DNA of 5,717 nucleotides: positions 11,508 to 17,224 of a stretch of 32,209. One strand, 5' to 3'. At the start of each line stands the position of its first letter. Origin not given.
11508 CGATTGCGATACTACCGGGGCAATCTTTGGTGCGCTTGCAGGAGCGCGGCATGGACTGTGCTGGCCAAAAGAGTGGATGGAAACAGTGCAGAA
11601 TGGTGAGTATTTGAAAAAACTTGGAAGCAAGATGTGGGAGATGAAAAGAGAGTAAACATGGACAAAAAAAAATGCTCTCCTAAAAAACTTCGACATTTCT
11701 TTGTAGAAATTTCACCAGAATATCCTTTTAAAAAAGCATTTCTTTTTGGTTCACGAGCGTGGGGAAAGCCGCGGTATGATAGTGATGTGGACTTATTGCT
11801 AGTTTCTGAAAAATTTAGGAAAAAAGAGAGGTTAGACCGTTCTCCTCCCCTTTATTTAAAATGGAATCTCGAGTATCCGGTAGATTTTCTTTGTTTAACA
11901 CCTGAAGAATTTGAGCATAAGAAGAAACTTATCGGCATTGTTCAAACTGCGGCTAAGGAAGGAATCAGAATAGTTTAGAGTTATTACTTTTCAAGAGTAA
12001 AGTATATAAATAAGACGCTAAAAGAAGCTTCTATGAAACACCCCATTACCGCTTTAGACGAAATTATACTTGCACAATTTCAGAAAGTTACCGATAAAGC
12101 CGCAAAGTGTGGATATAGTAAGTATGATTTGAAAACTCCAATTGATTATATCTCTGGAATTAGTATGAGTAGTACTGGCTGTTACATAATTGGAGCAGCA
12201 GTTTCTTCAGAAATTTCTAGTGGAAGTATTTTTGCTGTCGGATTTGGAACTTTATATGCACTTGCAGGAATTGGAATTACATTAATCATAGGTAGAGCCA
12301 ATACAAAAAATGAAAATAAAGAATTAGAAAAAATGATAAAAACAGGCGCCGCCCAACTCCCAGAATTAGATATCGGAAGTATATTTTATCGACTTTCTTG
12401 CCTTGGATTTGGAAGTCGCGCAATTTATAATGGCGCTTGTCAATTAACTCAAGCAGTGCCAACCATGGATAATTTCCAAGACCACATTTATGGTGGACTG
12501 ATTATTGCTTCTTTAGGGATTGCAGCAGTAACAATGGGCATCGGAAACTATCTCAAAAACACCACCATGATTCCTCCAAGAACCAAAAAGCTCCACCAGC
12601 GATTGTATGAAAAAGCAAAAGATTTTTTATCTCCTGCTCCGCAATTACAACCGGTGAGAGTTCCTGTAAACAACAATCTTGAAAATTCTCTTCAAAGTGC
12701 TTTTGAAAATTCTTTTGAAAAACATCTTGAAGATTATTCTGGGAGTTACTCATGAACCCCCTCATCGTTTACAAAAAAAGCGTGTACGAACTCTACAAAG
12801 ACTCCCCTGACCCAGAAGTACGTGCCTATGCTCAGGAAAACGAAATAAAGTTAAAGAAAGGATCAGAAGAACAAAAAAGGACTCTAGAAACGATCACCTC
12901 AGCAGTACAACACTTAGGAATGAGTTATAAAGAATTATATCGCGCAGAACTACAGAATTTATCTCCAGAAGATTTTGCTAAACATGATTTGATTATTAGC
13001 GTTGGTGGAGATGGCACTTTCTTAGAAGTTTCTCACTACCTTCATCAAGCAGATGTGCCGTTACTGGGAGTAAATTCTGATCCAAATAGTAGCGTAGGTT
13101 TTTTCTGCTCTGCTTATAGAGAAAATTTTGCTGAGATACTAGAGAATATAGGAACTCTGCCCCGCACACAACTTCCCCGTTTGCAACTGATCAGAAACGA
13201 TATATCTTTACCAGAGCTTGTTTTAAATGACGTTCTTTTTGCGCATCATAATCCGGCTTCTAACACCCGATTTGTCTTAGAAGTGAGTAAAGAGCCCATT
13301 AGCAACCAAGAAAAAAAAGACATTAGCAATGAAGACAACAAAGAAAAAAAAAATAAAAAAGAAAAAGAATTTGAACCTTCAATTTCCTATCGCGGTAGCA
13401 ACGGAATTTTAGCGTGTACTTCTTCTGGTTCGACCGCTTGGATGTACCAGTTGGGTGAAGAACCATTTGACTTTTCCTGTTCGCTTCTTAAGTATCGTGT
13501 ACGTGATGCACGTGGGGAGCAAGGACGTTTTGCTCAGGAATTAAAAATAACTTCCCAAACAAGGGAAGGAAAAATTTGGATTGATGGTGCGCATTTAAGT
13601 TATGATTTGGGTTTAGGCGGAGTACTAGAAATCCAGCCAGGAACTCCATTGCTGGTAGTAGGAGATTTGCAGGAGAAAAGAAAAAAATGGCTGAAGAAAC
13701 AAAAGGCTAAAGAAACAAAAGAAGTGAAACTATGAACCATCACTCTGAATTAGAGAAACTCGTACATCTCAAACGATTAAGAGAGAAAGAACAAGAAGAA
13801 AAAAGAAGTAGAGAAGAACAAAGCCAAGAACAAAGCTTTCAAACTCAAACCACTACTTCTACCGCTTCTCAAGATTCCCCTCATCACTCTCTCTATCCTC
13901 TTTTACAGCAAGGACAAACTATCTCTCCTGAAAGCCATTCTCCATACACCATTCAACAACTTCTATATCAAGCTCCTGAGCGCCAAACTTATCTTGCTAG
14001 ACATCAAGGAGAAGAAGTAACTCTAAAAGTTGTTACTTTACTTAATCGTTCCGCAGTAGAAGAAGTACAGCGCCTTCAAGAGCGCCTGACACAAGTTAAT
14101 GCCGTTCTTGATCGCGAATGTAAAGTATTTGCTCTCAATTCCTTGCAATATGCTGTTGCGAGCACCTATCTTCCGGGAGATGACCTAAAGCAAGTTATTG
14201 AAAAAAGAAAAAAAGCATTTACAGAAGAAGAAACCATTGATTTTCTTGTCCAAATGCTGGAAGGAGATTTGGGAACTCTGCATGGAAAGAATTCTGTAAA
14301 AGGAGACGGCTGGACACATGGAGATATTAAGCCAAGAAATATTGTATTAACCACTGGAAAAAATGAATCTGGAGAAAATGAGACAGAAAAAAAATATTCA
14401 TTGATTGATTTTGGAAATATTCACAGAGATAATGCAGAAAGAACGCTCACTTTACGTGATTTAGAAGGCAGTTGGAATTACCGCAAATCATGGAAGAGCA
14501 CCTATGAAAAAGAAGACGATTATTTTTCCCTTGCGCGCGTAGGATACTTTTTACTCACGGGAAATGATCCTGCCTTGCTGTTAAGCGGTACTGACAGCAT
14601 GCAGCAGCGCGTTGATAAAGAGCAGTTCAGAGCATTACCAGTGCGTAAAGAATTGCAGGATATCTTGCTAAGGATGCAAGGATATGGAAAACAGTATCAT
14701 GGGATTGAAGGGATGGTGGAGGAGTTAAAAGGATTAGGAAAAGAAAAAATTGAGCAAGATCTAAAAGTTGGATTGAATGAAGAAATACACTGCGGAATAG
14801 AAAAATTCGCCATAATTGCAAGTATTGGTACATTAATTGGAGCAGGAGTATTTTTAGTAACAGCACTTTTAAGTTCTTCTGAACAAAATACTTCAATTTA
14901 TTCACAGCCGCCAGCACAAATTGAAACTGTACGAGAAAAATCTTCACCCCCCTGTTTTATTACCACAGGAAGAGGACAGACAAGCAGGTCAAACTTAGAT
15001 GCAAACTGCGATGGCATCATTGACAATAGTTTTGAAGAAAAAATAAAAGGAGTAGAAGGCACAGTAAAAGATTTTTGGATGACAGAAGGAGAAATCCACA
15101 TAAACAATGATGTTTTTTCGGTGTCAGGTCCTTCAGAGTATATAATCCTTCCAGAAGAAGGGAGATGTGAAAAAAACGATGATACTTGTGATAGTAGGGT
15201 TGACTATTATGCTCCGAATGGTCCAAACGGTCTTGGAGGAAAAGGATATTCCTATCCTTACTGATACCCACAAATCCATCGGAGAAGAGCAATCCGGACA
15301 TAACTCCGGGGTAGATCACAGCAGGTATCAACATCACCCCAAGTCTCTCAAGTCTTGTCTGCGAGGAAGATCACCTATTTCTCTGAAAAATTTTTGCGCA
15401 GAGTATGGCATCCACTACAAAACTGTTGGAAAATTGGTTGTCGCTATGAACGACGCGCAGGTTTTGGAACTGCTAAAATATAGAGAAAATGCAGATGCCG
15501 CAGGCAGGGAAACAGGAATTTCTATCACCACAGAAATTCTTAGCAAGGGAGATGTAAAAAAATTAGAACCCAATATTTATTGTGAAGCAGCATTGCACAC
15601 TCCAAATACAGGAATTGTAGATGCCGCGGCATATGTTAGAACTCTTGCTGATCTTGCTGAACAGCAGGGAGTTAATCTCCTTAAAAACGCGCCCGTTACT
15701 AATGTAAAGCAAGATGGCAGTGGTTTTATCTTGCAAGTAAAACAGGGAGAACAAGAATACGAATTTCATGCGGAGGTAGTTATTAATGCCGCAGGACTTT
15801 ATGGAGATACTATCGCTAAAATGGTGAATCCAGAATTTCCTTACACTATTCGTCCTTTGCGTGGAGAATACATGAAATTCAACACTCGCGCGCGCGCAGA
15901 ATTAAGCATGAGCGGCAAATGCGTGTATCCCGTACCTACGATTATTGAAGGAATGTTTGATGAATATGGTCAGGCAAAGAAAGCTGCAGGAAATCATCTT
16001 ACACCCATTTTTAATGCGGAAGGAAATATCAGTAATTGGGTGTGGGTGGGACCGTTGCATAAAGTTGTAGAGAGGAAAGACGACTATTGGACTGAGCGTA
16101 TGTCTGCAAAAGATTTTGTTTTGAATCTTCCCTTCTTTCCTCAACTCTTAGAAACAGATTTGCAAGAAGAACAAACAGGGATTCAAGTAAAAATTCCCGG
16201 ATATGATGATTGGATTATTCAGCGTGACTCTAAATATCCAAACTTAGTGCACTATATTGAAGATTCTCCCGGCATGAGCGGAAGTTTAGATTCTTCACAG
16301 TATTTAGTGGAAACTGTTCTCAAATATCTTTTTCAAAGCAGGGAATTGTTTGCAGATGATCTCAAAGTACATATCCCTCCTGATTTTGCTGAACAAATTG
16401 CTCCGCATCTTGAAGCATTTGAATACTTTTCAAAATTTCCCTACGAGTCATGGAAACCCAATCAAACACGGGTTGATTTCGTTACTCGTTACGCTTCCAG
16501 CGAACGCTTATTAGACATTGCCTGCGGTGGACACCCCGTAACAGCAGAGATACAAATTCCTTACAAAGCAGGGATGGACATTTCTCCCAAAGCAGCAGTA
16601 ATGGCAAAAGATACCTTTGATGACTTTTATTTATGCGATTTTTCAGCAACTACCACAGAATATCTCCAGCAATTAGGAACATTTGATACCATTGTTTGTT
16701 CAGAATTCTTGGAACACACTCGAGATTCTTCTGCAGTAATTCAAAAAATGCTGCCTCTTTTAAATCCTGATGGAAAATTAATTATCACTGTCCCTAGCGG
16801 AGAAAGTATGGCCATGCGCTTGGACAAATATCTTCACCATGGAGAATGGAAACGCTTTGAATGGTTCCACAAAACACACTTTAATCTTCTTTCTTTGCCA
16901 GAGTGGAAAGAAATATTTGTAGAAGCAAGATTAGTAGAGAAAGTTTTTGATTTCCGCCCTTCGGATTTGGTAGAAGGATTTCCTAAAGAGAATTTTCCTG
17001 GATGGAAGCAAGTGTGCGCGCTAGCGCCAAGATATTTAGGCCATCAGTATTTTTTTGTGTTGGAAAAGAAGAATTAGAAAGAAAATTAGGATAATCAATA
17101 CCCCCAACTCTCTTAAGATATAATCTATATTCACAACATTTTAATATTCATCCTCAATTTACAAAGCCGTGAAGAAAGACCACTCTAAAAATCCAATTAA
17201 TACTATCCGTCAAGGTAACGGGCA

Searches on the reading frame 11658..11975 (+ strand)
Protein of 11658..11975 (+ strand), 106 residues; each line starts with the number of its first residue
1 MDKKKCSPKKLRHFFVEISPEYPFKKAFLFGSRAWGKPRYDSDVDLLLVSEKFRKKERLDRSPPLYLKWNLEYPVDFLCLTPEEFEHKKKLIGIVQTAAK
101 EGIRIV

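Call 5: search_protein_families(library=pfam, proteins=[window:11658-11975:+], max_evalue=0.01)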
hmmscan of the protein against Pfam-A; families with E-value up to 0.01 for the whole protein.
window:11658-11975:+ (106 aa): 3 families
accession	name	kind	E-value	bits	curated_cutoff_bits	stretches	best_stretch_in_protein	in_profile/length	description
PF01909.29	NTP_transf_2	-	5.6e-09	36.7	21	1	10-88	3-80/93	Nucleotidyltransferase domain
PF18765.7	Polbeta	-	2.4e-07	31.3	26.9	1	25-81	14-70/93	Polymerase beta, Nucleotidyltransferase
PF22600.2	MTPAP-like_central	-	0.0095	16.5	27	0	8-58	26-73/139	Poly(A) RNA polymerase, mitochondrial-like, central palm domain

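Call 6: search_protein_families(library=ncbifam, proteins=[window:11658-11975:+], max_evalue=0.01)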
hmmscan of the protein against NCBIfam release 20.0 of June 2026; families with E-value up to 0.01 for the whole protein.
window:11658-11975:+ (106 aa): 2 families
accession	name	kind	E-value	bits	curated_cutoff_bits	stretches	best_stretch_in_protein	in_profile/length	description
NF047752.1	MntA_antitoxin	equivalog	9e-06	25.5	60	1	23-62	6-46/106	type VII toxin-antitoxin system MntA family adenylyltransferase antitoxin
NF051895.1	anti_phage_HalB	equivalog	0.00033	20.3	190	1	29-54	4-29/211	anti-phage Hailong system nucleotidyltransferase HalB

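Call 41: find_homologous_proteins(query=window:11658-11975:+, max_evalue=0.00001)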
Query window:11658-11975:+ (106 aa): 103 proteins with E <= 0.00001 among 107 candidates.
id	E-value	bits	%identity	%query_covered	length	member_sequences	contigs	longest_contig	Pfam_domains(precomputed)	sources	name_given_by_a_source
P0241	1.1e-65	237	100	100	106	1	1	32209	PF18765.8,PF01909.30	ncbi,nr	ncbi:nucleotidyltransferase domain-containing protein [Candidatus Woesearchaeota archaeon]|nr:nucleo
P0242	5.7e-49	183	80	100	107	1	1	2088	PF18765.8,PF01909.30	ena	-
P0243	9.2e-38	147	68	100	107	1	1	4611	PF18765.8,PF01909.30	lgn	-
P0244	3.7e-37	145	67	99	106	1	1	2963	PF18765.8,PF01909.30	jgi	jgi:uncharacterized protein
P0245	4.8e-37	145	66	99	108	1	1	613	PF18765.8,PF01909.30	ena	-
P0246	1.9e-36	143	65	100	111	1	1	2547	PF18765.8,PF22600.3,PF01909.30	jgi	jgi:hypothetical protein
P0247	1.1e-35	140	63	100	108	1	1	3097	PF18765.8,PF22600.3,PF01909.30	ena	-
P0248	2.3e-35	139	61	100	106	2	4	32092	PF18765.8,PF01909.30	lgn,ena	-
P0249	2.8e-35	139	64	100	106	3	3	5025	PF18765.8,PF01909.30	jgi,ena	-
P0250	3.1e-35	139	66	100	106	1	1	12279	PF18765.8,PF22600.3,PF01909.30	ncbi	-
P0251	3.2e-35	139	66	100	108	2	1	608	PF18765.8,PF22600.3,PF01909.30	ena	-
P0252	4.7e-35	138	65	100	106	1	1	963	PF18765.8,PF01909.30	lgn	-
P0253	6.4e-35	138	64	99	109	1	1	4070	PF18765.8,PF01909.30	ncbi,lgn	-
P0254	8.7e-35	137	63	89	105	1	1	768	PF18765.8,PF01909.30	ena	-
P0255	9.0e-35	137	66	100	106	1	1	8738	PF18765.8,PF01909.30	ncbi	-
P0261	3.4e-34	135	65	100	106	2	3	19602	PF18765.8,PF01909.30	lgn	-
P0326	1.6e-21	95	53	99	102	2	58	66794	PF18765.8,PF01909.30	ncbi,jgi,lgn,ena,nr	ncbi:nucleotidyltransferase domain-containing protein [Candidatus Woesearchaeota archaeon]|nr:nucleo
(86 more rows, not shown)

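Call 43: find_encoding_contigs(protein=P0242, flank=3000, max_places=2)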
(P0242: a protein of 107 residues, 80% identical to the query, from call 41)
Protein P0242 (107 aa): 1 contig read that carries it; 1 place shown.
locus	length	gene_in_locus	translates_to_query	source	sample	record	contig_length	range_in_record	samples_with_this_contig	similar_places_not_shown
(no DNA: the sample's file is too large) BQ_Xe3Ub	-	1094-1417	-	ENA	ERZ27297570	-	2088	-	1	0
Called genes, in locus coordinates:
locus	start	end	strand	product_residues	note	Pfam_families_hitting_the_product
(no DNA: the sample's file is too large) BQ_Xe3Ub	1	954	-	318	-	?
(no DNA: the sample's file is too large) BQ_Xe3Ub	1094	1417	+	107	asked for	PF01909:NTP_transf_2, PF18765:Polbeta (weak)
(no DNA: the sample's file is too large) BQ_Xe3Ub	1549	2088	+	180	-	?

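Call 44: find_encoding_contigs(protein=P0248, flank=3000, max_places=3)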
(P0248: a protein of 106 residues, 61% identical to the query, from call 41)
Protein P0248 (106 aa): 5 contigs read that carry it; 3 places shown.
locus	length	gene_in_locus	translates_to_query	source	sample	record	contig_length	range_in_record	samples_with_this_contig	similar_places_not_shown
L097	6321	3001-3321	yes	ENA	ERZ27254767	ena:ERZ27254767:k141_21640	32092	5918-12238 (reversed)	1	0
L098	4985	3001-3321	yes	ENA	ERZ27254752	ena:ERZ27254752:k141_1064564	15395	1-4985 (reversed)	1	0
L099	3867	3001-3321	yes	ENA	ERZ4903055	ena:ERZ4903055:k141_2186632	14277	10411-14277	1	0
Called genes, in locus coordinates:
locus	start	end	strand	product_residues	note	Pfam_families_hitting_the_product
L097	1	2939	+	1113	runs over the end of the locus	-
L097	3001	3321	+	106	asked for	PF01909:NTP_transf_2, PF18765:Polbeta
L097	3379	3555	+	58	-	-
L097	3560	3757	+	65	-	-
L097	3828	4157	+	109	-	PF01909:NTP_transf_2, PF18765:Polbeta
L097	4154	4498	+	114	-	PF01934:HepT-like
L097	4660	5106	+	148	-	-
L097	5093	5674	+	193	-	PF01909:NTP_transf_2 (weak), PF18765:Polbeta (weak)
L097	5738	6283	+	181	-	PF01022:HTH_5 (faint), PF13412:HTH_24 (faint), PF01909:NTP_transf_2, PF18765:Polbeta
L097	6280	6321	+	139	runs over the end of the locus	-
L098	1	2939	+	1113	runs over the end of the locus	-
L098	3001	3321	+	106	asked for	PF01909:NTP_transf_2, PF18765:Polbeta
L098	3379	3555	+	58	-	-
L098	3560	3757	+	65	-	-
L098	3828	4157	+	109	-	PF01909:NTP_transf_2, PF18765:Polbeta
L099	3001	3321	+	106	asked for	PF01909:NTP_transf_2, PF18765:Polbeta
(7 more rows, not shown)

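Call 46: find_encoding_contigs(protein=P0326, flank=2000, max_places=6)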
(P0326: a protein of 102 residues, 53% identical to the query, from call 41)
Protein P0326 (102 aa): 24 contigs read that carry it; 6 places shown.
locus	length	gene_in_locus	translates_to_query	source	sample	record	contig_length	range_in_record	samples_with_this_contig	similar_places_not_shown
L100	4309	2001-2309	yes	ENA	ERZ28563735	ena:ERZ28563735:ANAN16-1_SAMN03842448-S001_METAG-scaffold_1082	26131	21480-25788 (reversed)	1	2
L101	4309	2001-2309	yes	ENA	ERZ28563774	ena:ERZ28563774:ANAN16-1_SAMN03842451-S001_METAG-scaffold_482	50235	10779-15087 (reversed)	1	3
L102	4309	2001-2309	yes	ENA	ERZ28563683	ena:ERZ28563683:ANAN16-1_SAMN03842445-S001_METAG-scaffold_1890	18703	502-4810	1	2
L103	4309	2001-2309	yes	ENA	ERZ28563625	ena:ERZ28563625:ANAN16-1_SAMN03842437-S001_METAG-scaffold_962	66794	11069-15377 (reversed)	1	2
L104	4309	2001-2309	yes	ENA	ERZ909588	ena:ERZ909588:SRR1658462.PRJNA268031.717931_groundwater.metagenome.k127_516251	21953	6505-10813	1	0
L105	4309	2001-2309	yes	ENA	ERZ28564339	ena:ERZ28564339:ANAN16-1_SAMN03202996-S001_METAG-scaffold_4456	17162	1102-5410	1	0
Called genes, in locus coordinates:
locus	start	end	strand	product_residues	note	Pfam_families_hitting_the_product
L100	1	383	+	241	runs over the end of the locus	?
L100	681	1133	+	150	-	-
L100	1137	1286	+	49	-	-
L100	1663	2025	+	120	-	PF05168:HEPN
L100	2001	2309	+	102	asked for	PF01909:NTP_transf_2, PF18765:Polbeta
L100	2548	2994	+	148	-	PF05168:HEPN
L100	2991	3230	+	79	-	PF01909:NTP_transf_2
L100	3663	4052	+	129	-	-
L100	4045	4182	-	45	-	-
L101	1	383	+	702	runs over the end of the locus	PF13884:Peptidase_S74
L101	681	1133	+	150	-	-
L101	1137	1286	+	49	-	-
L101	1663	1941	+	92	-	PF05168:HEPN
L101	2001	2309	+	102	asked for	PF01909:NTP_transf_2, PF18765:Polbeta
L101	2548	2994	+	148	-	PF05168:HEPN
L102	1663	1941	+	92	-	PF05168:HEPN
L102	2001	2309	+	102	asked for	PF01909:NTP_transf_2, PF18765:Polbeta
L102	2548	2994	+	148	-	PF05168:HEPN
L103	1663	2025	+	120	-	PF05168:HEPN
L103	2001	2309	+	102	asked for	PF01909:NTP_transf_2, PF18765:Polbeta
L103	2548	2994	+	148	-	PF05168:HEPN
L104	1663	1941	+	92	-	PF05168:HEPN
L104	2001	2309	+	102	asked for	PF01909:NTP_transf_2, PF18765:Polbeta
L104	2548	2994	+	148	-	PF05168:HEPN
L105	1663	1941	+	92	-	PF05168:HEPN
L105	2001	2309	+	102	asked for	PF01909:NTP_transf_2, PF18765:Polbeta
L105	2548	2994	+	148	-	PF05168:HEPN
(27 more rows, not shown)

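Call 47: find_encoding_contigs(protein=P0261, flank=2000, max_places=3)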
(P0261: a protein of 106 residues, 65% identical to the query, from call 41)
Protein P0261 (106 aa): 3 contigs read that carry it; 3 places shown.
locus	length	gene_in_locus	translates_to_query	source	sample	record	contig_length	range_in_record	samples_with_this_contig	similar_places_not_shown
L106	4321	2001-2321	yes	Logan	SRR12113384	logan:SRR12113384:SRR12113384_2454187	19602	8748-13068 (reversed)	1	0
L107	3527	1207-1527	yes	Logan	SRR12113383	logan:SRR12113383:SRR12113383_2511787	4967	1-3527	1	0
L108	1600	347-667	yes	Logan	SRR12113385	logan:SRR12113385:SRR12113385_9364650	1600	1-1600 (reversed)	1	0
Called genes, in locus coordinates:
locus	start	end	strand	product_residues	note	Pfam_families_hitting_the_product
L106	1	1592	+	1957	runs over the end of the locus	-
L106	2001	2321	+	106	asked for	PF01909:NTP_transf_2, PF18765:Polbeta (weak)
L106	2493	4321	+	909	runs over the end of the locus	-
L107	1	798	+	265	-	?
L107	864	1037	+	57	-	PF05168:HEPN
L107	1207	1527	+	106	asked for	PF01909:NTP_transf_2, PF18765:Polbeta (weak)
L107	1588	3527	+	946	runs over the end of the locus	-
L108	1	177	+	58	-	?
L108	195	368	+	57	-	PF05168:HEPN (weak)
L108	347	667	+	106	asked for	PF01909:NTP_transf_2, PF18765:Polbeta (weak)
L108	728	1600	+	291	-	?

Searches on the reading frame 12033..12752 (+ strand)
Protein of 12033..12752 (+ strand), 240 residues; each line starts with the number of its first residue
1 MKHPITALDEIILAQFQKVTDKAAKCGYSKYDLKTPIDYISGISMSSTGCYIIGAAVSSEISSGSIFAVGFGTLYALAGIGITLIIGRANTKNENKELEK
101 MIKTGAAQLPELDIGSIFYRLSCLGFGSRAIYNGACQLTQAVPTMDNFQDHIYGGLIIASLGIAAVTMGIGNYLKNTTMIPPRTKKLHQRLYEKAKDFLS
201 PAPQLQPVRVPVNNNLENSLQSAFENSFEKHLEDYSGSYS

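Call 5: search_protein_families(library=pfam, proteins=[window:12033-12752:+], max_evalue=0.01)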
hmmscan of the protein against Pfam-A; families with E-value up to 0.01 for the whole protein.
window:12033-12752:+ (240 aa): 1 family
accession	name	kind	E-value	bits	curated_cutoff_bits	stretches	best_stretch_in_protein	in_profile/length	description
PF01545.26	Cation_efflux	-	0.0081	16.4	26.6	0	34-106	67-140/198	Cation efflux family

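Call 56: search_protein_families(library=pfam, proteins=[window:12033-12752:+], max_evalue=5)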
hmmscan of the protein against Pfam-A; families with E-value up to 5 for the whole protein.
window:12033-12752:+ (240 aa): 3 families
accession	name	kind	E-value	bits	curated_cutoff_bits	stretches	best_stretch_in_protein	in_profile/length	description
PF01545.26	Cation_efflux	-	0.0081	16.4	26.6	1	34-106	67-140/198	Cation efflux family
PF07096.16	DUF1358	-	0.059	13.7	23.4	1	54-83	59-88/115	Protein of unknown function (DUF1358)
PF06295.17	ZapG-like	-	0.27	11.7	33.5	0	183-238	64-116/123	Z-ring associated protein G-like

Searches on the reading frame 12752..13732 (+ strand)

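Call 5: search_protein_families(library=pfam, proteins=[window:12752-13732:+], max_evalue=0.01)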
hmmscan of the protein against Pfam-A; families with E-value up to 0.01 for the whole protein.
window:12752-13732:+ (327 aa): 2 families
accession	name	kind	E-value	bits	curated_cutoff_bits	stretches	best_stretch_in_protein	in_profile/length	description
PF01513.26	NAD_kinase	-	2.3e-11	44.5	25.5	1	43-133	59-125/130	ATP-NAD kinase N-terminal domain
PF00781.29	DAGK_cat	-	0.00075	19.5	23.6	1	37-103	11-82/125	Diacylglycerol kinase catalytic domain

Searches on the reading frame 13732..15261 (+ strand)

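Call 70: search_protein_families(library=pfam, proteins=[window:13732-15261:+], max_evalue=0.001)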
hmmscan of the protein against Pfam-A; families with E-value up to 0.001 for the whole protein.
window:13732-15261:+ (510 aa): 1 family
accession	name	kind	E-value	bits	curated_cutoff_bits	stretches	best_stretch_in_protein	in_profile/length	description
PF00069.31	Pkinase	-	1.1e-10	41.8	31.7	1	91-299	22-217/263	Protein kinase domain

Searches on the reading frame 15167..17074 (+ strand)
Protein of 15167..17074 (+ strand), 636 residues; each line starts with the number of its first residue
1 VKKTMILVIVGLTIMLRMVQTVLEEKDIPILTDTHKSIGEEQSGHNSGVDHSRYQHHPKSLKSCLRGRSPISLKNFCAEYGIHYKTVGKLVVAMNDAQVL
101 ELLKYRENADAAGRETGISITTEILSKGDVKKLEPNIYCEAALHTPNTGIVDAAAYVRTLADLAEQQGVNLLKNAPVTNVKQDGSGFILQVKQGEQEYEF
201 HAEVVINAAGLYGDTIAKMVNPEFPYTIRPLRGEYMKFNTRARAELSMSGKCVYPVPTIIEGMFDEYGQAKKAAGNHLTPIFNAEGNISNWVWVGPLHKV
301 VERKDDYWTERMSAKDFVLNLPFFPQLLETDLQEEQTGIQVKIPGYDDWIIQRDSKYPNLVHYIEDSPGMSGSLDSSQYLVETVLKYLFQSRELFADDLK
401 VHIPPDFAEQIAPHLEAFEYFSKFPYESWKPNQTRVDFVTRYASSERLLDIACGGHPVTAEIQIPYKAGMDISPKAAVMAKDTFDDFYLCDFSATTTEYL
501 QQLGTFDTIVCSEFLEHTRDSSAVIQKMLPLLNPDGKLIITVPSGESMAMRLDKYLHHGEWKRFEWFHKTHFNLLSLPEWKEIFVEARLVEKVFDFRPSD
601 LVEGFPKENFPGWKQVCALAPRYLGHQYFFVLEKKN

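Call 70: search_protein_families(library=pfam, proteins=[window:15167-17074:+], max_evalue=0.001)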
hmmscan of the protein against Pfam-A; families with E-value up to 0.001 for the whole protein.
window:15167-17074:+ (636 aa): 7 families
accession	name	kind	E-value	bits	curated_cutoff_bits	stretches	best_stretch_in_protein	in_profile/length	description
PF01266.30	DAO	-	3.9e-34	119.2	27.9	1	30-362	26-331/353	FAD dependent oxidoreductase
PF13489.12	Methyltransf_23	-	3.6e-14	53.3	27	1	443-586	21-156/164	Methyltransferase domain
PF08242.18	Methyltransf_12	-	1.2e-08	35.9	30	1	466-538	23-98/98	Methyltransferase domain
PF08241.18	Methyltransf_11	-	1.1e-07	32.8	21.2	1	449-540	1-95/95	Methyltransferase domain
PF13847.12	Methyltransf_31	-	3.3e-07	30.5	27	1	445-544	4-113/145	Methyltransferase domain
PF13649.12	Methyltransf_25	-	2.8e-05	25.1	27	1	449-536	2-97/97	Methyltransferase domain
PF04820.20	Trp_halogenase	-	0.00013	21.4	21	1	151-221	155-223/458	Tryptophan halogenase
